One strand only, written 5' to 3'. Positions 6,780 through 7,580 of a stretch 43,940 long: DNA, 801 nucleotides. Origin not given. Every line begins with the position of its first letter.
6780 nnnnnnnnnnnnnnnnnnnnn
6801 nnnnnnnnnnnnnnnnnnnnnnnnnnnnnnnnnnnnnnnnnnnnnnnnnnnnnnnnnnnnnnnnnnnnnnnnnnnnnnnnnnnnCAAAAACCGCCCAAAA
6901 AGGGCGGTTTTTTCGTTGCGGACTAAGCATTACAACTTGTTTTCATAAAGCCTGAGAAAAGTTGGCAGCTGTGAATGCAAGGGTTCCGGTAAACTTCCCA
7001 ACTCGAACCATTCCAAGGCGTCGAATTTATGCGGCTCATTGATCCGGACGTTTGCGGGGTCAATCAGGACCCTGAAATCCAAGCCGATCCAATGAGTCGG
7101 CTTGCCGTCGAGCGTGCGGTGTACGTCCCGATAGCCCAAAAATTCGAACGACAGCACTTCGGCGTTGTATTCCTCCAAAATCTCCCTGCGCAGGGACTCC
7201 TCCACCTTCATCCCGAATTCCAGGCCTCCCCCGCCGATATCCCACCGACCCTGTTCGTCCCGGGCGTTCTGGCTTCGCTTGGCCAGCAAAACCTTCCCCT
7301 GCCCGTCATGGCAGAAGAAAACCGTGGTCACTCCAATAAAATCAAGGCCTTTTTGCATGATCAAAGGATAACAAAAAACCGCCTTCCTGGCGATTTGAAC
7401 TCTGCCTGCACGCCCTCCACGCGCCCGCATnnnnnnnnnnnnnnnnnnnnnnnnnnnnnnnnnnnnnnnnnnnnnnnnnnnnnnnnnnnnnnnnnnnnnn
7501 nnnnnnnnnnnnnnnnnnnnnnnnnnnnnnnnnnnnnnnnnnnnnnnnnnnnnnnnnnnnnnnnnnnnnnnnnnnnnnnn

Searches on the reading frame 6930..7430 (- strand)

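Call 8: search_protein_families(library=pfam, proteins=[window:6930-7430:-])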
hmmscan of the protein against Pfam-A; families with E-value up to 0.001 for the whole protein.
window:6930-7430:- (166 aa): 1 family
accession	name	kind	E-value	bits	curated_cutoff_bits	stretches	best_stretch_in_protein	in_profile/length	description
PF00293.34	NUDIX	-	2.4e-14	53.9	21.1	1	37-160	7-132/134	NUDIX domain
